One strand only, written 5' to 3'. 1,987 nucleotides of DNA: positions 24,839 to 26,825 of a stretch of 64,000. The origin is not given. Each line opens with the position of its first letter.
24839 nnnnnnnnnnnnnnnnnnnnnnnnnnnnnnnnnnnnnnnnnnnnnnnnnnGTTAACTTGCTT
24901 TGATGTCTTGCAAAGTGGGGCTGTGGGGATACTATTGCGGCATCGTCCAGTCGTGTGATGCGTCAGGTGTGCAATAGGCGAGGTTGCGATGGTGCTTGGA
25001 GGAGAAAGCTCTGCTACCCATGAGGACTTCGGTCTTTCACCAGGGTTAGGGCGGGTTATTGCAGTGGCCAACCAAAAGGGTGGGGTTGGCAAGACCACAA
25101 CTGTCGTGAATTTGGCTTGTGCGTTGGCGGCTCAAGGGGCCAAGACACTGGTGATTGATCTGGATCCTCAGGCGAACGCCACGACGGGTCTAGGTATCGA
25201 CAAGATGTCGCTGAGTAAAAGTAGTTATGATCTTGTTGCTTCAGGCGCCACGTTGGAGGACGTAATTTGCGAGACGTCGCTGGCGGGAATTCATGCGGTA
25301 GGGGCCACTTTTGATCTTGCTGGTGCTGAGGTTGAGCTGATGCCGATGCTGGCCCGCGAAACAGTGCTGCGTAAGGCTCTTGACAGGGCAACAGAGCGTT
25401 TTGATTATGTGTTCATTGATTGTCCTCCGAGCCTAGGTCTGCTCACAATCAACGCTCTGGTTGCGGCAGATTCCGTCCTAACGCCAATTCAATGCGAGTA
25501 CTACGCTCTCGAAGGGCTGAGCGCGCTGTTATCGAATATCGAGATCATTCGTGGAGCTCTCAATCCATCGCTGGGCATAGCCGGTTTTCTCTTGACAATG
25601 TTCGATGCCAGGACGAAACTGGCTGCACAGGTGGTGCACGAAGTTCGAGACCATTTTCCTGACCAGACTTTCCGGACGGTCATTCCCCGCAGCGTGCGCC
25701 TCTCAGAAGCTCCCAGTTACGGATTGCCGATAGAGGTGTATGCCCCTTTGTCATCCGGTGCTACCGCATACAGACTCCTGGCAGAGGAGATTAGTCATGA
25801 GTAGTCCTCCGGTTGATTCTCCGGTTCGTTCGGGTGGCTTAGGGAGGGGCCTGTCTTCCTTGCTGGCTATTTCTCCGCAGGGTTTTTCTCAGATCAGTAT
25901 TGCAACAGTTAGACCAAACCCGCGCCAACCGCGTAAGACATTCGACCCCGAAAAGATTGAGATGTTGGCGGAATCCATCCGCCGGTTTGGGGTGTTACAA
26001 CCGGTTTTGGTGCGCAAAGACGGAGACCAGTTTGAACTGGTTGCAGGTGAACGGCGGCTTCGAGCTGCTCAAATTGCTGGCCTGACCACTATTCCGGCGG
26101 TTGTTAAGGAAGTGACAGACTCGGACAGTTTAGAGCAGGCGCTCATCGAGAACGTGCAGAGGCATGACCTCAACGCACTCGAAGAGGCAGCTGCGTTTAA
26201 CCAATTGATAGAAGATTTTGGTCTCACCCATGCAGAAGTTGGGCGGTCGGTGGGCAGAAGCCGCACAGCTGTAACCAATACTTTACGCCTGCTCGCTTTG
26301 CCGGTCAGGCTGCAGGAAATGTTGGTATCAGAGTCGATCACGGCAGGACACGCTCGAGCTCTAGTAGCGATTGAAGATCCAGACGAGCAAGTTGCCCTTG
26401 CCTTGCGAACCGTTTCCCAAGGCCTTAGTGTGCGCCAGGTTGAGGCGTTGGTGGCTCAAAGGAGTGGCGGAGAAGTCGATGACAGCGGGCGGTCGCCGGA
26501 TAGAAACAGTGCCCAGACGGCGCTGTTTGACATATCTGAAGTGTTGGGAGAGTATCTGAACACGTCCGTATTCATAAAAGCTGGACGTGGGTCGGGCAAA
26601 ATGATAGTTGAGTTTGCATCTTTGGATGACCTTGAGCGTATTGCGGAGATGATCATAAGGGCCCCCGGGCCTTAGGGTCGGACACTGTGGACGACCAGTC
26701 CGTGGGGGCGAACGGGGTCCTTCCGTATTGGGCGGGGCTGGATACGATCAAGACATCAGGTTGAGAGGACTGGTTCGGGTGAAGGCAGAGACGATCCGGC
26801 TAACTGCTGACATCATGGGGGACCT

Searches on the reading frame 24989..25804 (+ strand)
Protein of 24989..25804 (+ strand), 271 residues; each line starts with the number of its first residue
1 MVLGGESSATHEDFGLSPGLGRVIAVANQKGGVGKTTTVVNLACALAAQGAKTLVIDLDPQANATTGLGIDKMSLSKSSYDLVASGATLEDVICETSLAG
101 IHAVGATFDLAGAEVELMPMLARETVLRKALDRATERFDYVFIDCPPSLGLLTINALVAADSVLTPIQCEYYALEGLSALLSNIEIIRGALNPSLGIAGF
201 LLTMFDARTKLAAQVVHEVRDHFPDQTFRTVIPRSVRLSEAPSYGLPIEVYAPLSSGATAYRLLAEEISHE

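Call 8: search_protein_families(library=pfam, proteins=[window:24989-25804:+], max_evalue=0.01)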
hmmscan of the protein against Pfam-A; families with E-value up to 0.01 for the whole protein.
window:24989-25804:+ (271 aa): 11 families
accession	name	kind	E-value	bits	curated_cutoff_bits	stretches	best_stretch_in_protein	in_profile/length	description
PF13614.12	AAA_31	-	2.8e-62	210.2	27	1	22-197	2-177/177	AAA domain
PF01656.29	CbiA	-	2e-27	96.1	25.4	1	24-248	1-125/125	CobQ/CobB/MinD/ParA nucleotide binding domain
PF09140.17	MipZ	-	8e-14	52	20.7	2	22-63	1-42/262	ATPase MipZ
PF06564.18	CBP_BcsQ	-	2e-11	44.3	21.3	1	23-266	3-231/234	Cellulose biosynthesis protein BcsQ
PF10609.15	ParA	-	1e-10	41.9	27.1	1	22-150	4-124/246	NUBPL iron-transfer P-loop NTPase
PF00142.24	Fer4_NifH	-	2.4e-08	34.2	25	1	29-106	7-86/271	4Fe-4S iron sulfur cluster binding proteins, NifH/frxC family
PF02374.21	ArsA_ATPase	-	5.5e-07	29.5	24.3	1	29-63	8-42/305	Anion-transporting ATPase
PF03308.22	MeaB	-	0.0013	18.2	23.1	1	31-76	42-88/273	Methylmalonyl Co-A mutase-associated GTPase MeaB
PF03029.23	ATP_bind_1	-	0.0016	18.8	27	0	32-64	6-38/240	Conserved hypothetical ATP binding protein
PF00448.28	SRP54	-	0.0051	16.9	22.7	0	32-59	11-38/196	SRP54-type protein, GTPase domain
PF07015.17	VirC1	-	0.0067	16.2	24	0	23-59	3-39/231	VirC1 protein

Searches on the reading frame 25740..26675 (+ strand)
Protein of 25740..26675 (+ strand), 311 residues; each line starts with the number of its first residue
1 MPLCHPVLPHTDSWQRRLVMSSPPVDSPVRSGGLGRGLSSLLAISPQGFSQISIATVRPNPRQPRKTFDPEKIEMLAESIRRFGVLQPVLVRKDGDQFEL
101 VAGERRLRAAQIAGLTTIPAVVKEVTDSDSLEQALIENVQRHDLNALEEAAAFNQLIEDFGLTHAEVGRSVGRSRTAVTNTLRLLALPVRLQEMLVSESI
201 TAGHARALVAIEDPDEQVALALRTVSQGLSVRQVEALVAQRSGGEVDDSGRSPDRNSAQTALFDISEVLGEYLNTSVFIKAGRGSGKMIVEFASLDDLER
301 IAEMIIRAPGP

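Call 8: search_protein_families(library=pfam, proteins=[window:25740-26675:+], max_evalue=0.01)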
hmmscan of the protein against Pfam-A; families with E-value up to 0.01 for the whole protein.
window:25740-26675:+ (311 aa): 3 families
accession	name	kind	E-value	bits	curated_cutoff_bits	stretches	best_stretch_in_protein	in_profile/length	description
PF02195.25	ParB_N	-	1.6e-33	115.1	26.3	1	49-140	3-95/95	ParB N-terminal domain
PF17762.8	HTH_ParB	-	1.9e-33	115.1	22.6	1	143-241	2-100/102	ParB HTH domain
PF23552.2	ParB_C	-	3.1e-07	30.2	23.8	1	267-305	10-49/50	ParB dimerisation domain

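Call 19: find_related_loci(query=window:25740-26675:+, collection=genome_contigs, flank=10000)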
Query window:25740-26675:+ (311 aa) in genome_contigs; peptide patterns used: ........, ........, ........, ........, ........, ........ (x = any residue, [..] = any of these).
202 stretches matched a pattern; 111 encode a relative of the query (tblastn E <= 1e-3); the best 80 are kept; 80 distinct loci.
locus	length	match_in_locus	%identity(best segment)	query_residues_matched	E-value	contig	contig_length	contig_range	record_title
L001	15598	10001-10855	43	33-306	3e-70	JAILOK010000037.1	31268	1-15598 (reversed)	MAG: Lachnospiraceae bacterium isolate RUI304 k141_3414340_flag=0_multi=19.5795_len=31268, whole genome shotgun sequence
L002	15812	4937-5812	39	7-301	5e-63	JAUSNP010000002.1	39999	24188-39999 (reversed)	MAG: Candidatus Moraniibacteriota bacterium isolate E19_metabat.bin.91 E19_k141_1885, whole genome shotgun sequence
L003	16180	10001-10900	40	33-307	1e-62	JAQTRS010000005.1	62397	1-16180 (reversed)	MAG: Candidatus Moraniibacteriota bacterium isolate STB_169 NODE_956_length_62397_cov_5.434511_Sandtown_B, whole genome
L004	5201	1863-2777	39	30-305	2e-62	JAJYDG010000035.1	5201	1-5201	MAG: bacterium isolate BP9.bin89 NODE_35946_length_5201_cov_2.470635, whole genome shotgun sequence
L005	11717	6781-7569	41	30-301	2e-61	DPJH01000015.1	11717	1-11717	MAG TPA_asm: Candidatus Moraniibacteriota bacterium isolate UBA8518 contig_258858, whole genome shotgun sequence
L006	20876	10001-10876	39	33-305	4e-61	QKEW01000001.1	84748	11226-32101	MAG: bacterium isolate SZUA-486 scaffold_366, whole genome shotgun sequence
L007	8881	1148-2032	39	33-301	8e-61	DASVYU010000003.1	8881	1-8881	MAG TPA_asm: Patescibacteria group bacterium isolate SMAG_U2610 k141_1505619, whole genome shotgun sequence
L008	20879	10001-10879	40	27-305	7e-61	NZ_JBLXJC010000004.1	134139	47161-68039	MAG: Emcibacter sp. isolate ET25-03 T25maxbin_out.017RE.5K@4, whole genome shotgun sequence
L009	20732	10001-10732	43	54-301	2e-60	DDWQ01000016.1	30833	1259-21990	MAG TPA_asm: Candidatus Moranbacteria bacterium UBA2282 UBA2282_contig_12946, whole genome shotgun sequence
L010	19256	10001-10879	39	33-301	1e-60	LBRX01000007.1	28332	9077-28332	MAG: Candidatus Moranbacteria bacterium GW2011_GWE2_36_40 US16_C0007, whole genome shotgun sequence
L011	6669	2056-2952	40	33-305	2e-60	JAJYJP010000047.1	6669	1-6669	MAG: bacterium isolate DBS2-1.bin163 NODE_23197_length_6669_cov_4.469581, whole genome shotgun sequence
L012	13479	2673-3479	41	35-305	1e-60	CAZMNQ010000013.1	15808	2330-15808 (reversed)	MAG TPA_asm: uncultured Bdellovibrionales bacterium isolate SRP118108_co4_325 genome assembly, contig: NODE_3077_length_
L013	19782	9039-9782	40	48-301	2e-60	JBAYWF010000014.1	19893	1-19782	MAG: Parcubacteria group bacterium isolate SO_2016_LW3_77 scaffold03889_LW162_2016, whole genome shotgun sequence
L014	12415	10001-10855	39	33-299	2e-59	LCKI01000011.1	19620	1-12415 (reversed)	MAG: Parcubacteria group bacterium GW2011_GWC1_45_14 UW95_C0011, whole genome shotgun sequence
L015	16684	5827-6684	41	33-298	2e-59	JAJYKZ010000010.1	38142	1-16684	MAG: bacterium isolate DBS2-1.bin57 NODE_1784_length_38142_cov_2.552782, whole genome shotgun sequence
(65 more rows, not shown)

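Call 43: find_homologous_proteins(query=window:25740-26675:+, max_evalue=1e-60)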
Query window:25740-26675:+ (311 aa): 3012 proteins with E <= 1e-60 among 8000 candidates; the best 120 are listed.
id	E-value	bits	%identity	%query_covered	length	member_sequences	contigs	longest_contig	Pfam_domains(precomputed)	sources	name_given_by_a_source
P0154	2.4e-177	607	100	94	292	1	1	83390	PF17762.9,PF23552.3,PF02195.27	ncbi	-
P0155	2.0e-87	312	55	89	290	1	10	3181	PF17762.9,PF23552.3,PF02195.27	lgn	-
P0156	1.2e-86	309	55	88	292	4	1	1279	PF17762.9,PF23552.3,PF02195.27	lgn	-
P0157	2.7e-86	308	54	91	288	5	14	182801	PF17762.9,PF23552.3,PF02195.27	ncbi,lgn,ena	ncbi:MAG: ParB/RepB/Spo0J family partition protein [Acidimicrobiia bacterium]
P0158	3.8e-85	304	55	88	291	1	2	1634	PF17762.9,PF23552.3,PF02195.27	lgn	-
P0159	6.3e-85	303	55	91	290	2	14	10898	PF17762.9,PF23552.3,PF02195.27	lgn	-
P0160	7.5e-84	300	54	88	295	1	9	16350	PF17762.9,PF23552.3,PF02195.27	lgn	-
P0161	1.1e-83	299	53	91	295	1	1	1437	PF17762.9,PF23552.3,PF02195.27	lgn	-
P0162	7.3e-83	297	53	88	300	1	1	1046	PF17762.9,PF23552.3,PF02195.27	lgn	-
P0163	8.8e-83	296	54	88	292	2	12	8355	PF17762.9,PF23552.3,PF02195.27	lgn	-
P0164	1.3e-80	289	54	89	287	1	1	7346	PF17762.9,PF23552.3,PF02195.27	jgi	jgi:ParB family transcriptional regulator, chromosome partitioning protein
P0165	7.5e-80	287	52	90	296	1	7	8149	PF17762.9,PF23552.3,PF02195.27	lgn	-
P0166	9.0e-79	283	51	88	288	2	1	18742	PF17762.9,PF02195.27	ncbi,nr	ncbi:MAG: ParB/RepB/Spo0J family partition protein [Acidimicrobiia bacterium]|nr:ParB/RepB/Spo0J fam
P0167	5.5e-77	277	51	88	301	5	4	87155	PF17762.9,PF23552.3,PF02195.27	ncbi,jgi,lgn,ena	-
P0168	1.4e-76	276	50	88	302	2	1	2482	PF17762.9,PF23552.3,PF02195.27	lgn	-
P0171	1.2e-75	273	53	90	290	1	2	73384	PF17762.9,PF23552.3,PF02195.27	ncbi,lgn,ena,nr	ncbi:MAG TPA: ParB/RepB/Spo0J family partition protein [Actinobacteria bacterium]|nr:ParB/RepB/Spo0J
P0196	3.0e-73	265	52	84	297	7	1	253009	PF17762.9,PF23552.3,PF02195.27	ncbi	-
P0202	4.0e-73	265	53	85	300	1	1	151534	PF17762.9,PF23552.3,PF02195.27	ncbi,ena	-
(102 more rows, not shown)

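Call 44: find_encoding_contigs(protein=P0157, flank=8000, max_places=2)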
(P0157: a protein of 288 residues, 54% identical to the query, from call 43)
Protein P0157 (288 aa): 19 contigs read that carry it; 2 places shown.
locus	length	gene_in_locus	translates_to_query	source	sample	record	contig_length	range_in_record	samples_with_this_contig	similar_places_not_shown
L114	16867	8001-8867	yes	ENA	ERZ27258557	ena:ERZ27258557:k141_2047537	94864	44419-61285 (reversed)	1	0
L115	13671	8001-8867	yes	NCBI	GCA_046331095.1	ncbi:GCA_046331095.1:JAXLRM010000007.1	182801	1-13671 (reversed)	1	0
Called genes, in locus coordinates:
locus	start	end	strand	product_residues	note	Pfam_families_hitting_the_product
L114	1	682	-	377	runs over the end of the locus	PF02463:SMC_N, PF13304:AAA_21 (faint), PF13476:AAA_23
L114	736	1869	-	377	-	PF00712:DNA_pol3_beta, PF02767:DNA_pol3_beta_2, PF02768:DNA_pol3_beta_3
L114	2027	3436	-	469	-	PF11638:DnaA_N (weak), PF00308:Bac_DnaA, PF01637:ATPase_2 (weak), PF00004:AAA (faint), PF01695:IstB_IS21 (weak), PF13401:AAA_22 (faint), PF08299:Bac_DnaA_C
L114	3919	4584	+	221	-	PF01809:YidD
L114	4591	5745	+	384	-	PF02096:60KD_IMP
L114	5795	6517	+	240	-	PF13083:KH_KhpA-B, PF01424:R3H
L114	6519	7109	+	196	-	PF02527:GidB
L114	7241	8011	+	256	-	PF00142:Fer4_NifH, PF01656:CbiA, PF02374:ArsA_ATPase (weak), PF06564:CBP_BcsQ, PF09140:MipZ, PF10609:ParA, PF13614:AAA_31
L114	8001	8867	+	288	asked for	PF02195:ParB_N, PF17762:HTH_ParB, PF23552:ParB_C (weak)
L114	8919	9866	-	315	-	PF00890:FAD_binding_2 (weak), PF01134:GIDA (faint), PF01266:DAO (faint), PF01494:FAD_binding_3 (faint), PF01946:Thi4 (weak), PF07992:Pyr_redox_2, PF13738:Pyr_redox_3, PF00070:Pyr_redox, +4 more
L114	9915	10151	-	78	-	-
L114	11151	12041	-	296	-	-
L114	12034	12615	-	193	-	PF04542:Sigma70_r2, PF08281:Sigma70_r4_2, PF04545:Sigma70_r4 (faint)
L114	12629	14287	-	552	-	PF00069:Pkinase, PF03109:ABC1 (faint), PF07714:PK_Tyr_Ser-Thr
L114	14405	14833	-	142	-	-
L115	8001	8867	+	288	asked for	PF02195:ParB_N, PF17762:HTH_ParB, PF23552:ParB_C (weak)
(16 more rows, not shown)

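Call 45: find_encoding_contigs(protein=P0160, flank=8000, max_places=2)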
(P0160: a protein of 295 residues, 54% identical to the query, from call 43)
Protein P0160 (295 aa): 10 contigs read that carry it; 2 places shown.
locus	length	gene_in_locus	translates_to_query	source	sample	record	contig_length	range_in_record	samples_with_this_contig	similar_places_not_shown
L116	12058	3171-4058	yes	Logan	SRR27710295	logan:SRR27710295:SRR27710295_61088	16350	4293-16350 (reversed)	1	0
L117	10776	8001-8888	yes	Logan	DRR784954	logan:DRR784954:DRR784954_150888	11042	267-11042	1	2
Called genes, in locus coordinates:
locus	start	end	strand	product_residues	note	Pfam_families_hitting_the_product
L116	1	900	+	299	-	?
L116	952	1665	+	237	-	PF13083:KH_KhpA-B, PF01424:R3H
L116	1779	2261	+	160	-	PF02527:GidB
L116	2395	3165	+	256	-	PF00142:Fer4_NifH, PF01656:CbiA, PF06564:CBP_BcsQ, PF09140:MipZ (weak), PF10609:ParA (weak), PF13614:AAA_31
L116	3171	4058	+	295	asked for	PF02195:ParB_N, PF17762:HTH_ParB, PF23552:ParB_C (weak)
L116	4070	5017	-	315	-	PF00890:FAD_binding_2 (weak), PF01134:GIDA (faint), PF01266:DAO (faint), PF01946:Thi4 (faint), PF03486:HI0933_like (faint), PF07992:Pyr_redox_2, PF13738:Pyr_redox_3, PF00070:Pyr_redox, +2 more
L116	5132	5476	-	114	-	-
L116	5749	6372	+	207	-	-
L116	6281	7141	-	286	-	PF27063:RsmA_C (weak)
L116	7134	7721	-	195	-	PF04542:Sigma70_r2, PF08281:Sigma70_r4_2, PF04545:Sigma70_r4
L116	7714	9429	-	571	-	PF00069:Pkinase, PF03109:ABC1 (faint), PF07714:PK_Tyr_Ser-Thr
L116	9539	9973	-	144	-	-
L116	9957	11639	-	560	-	PF03023:MurJ, PF13440:Polysacc_synt_3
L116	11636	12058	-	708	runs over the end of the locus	PF19516:DUF6049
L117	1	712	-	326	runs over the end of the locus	?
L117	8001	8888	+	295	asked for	PF02195:ParB_N, PF17762:HTH_ParB, PF23552:ParB_C (weak)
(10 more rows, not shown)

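Call 46: find_encoding_contigs(protein=P0167, flank=8000, max_places=2)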
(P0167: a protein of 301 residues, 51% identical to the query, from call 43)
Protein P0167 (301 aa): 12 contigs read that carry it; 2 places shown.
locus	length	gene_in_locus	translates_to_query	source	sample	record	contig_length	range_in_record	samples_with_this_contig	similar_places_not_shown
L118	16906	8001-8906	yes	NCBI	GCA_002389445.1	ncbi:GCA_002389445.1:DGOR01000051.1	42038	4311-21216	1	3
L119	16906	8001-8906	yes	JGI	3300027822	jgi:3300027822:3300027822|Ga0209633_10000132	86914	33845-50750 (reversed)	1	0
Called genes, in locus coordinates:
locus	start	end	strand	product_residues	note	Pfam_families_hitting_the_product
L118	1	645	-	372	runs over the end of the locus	PF00712:DNA_pol3_beta, PF02767:DNA_pol3_beta_2, PF02768:DNA_pol3_beta_3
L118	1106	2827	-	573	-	PF11638:DnaA_N (weak), PF00308:Bac_DnaA, PF01637:ATPase_2 (weak), PF01695:IstB_IS21 (weak), PF00004:AAA (weak), PF08299:Bac_DnaA_C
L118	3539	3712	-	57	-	-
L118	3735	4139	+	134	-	PF00825:Ribonuclease_P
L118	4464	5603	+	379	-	PF02096:60KD_IMP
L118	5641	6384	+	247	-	PF13083:KH_KhpA-B, PF01424:R3H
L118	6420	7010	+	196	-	PF02527:GidB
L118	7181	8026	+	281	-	PF00142:Fer4_NifH, PF01656:CbiA, PF02374:ArsA_ATPase (weak), PF06564:CBP_BcsQ, PF09140:MipZ, PF10609:ParA, PF13614:AAA_31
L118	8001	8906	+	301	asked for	PF02195:ParB_N, PF17762:HTH_ParB, PF23552:ParB_C (weak)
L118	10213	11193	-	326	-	PF00890:FAD_binding_2 (weak), PF01266:DAO (faint), PF01946:Thi4 (faint), PF03486:HI0933_like (faint), PF07992:Pyr_redox_2, PF13450:NAD_binding_8 (faint), PF13738:Pyr_redox_3, PF00070:Pyr_redox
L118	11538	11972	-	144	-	-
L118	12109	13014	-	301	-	-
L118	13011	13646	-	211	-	PF04542:Sigma70_r2, PF07638:Sigma70_ECF (weak), PF08281:Sigma70_r4_2, PF04545:Sigma70_r4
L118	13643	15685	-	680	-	PF00069:Pkinase, PF07714:PK_Tyr_Ser-Thr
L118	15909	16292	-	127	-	-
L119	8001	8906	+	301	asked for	PF02195:ParB_N, PF17762:HTH_ParB, PF23552:ParB_C (weak)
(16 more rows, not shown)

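Call 100: find_encoding_contigs(protein=P0171, flank=6000, max_places=1)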
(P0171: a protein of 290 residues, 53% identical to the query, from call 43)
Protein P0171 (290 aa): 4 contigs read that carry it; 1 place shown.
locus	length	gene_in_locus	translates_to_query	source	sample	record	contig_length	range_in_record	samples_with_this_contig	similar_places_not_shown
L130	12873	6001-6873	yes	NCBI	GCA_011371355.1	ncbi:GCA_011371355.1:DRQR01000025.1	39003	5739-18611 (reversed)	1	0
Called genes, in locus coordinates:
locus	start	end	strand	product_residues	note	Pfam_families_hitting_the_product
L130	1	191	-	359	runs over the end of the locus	PF00712:DNA_pol3_beta, PF02767:DNA_pol3_beta_2, PF02768:DNA_pol3_beta_3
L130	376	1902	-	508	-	PF11638:DnaA_N, PF00308:Bac_DnaA, PF01695:IstB_IS21 (weak), PF08299:Bac_DnaA_C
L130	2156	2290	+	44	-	PF00468:Ribosomal_L34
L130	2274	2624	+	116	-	PF00825:Ribonuclease_P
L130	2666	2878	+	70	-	PF01809:YidD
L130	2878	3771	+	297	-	PF02096:60KD_IMP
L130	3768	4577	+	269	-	PF14804:Jag_N, PF01424:R3H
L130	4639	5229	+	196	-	PF02527:GidB, PF13847:Methyltransf_31 (weak), PF13649:Methyltransf_25 (weak)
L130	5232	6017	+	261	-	PF00142:Fer4_NifH, PF01656:CbiA, PF02374:ArsA_ATPase (weak), PF06564:CBP_BcsQ, PF09140:MipZ, PF10609:ParA, PF13614:AAA_31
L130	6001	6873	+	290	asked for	PF02195:ParB_N, PF17762:HTH_ParB, PF23552:ParB_C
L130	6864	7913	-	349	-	PF01471:PG_binding_1, PF09374:PG_binding_3 (faint), PF01471:PG_binding_1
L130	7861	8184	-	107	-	PF00085:Thioredoxin, PF13098:Thioredoxin_2, PF13905:Thioredoxin_8 (faint)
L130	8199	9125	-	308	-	PF00890:FAD_binding_2 (faint), PF01266:DAO (faint), PF01946:Thi4 (faint), PF03486:HI0933_like (faint), PF07992:Pyr_redox_2, PF12831:FAD_oxidored (faint), PF13738:Pyr_redox_3, PF00070:Pyr_redox, +1 more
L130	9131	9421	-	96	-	-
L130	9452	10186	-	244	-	-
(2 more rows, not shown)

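Call 101: find_encoding_contigs(protein=P0202, flank=6000, max_places=1)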
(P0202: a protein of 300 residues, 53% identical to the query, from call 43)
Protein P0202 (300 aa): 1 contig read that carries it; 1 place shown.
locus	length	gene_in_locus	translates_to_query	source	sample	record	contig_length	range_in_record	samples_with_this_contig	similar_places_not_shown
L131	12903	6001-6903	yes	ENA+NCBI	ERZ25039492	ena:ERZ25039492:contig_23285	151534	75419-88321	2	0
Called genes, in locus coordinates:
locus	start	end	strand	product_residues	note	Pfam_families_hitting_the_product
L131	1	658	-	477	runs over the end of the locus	PF11638:DnaA_N, PF00308:Bac_DnaA, PF01695:IstB_IS21, PF00004:AAA (weak), PF08299:Bac_DnaA_C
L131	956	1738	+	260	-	PF00825:Ribonuclease_P (weak), PF01809:YidD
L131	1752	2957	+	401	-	PF02096:60KD_IMP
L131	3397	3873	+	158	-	PF13083:KH_KhpA-B, PF01424:R3H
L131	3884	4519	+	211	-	PF02527:GidB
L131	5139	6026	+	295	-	PF10609:ParA, PF00142:Fer4_NifH, PF01656:CbiA, PF02374:ArsA_ATPase (weak), PF06564:CBP_BcsQ, PF09140:MipZ, PF13614:AAA_31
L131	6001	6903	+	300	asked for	PF02195:ParB_N, PF17762:HTH_ParB, PF23552:ParB_C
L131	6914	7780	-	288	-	-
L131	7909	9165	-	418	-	-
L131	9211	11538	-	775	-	PF04879:Molybdop_Fe4S4, PF00384:Molybdopterin, PF01568:Molydop_binding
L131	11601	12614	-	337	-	PF01471:PG_binding_1, PF09374:PG_binding_3 (faint), PF01471:PG_binding_1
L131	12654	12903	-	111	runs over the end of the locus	PF00085:Thioredoxin, PF00578:AhpC-TSA (weak), PF04756:OST3_OST6 (weak), PF14595:Thioredoxin_9 (weak), PF13098:Thioredoxin_2 (weak), PF13905:Thioredoxin_8 (weak)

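Call 102: find_encoding_contigs(protein=P0196, flank=6000, max_places=1)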
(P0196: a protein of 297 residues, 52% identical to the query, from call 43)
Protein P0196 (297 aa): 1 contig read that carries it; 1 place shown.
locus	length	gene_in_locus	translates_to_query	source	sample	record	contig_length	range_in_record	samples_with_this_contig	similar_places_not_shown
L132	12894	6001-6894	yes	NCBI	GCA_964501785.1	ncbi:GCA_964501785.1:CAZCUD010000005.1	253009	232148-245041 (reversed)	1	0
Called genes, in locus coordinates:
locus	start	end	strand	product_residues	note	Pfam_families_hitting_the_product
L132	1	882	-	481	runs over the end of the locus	PF11638:DnaA_N, PF00308:Bac_DnaA, PF01695:IstB_IS21, PF00004:AAA (weak), PF08299:Bac_DnaA_C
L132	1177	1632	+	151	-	PF00825:Ribonuclease_P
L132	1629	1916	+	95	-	PF01809:YidD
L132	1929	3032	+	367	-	PF02096:60KD_IMP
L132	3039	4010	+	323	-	PF14804:Jag_N, PF13083:KH_KhpA-B (weak), PF01424:R3H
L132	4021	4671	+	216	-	PF02527:GidB, PF13489:Methyltransf_23 (faint)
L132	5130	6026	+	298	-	PF00142:Fer4_NifH, PF01656:CbiA, PF02374:ArsA_ATPase (weak), PF06564:CBP_BcsQ, PF09140:MipZ, PF10609:ParA, PF13614:AAA_31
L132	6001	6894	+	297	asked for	PF02195:ParB_N, PF17762:HTH_ParB, PF23552:ParB_C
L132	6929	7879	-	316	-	PF26550:Tricorn_2nd, PF26549:Tricorn_N (weak), PF25174:Beta-prop_THOC3 (weak), PF26549:Tricorn_N, PF07676:PD40 (weak), PF26550:Tricorn_2nd (weak), PF26549:Tricorn_N, PF07676:PD40, +1 more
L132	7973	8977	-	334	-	PF01471:PG_binding_1, PF09374:PG_binding_3 (faint), PF01471:PG_binding_1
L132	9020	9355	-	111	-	PF00085:Thioredoxin, PF04756:OST3_OST6 (weak), PF13098:Thioredoxin_2 (weak), PF13905:Thioredoxin_8 (weak)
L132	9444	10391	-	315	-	PF01266:DAO (faint), PF01946:Thi4 (faint), PF07992:Pyr_redox_2, PF13450:NAD_binding_8 (faint), PF13738:Pyr_redox_3, PF00070:Pyr_redox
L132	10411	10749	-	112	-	PF07332:Phage_holin_3_6 (weak)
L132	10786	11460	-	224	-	-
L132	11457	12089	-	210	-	PF04542:Sigma70_r2, PF08281:Sigma70_r4_2, PF04545:Sigma70_r4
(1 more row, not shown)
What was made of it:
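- The parB/cwlM junction holds different cargo in different relatives (calls 44-46, 100-102).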
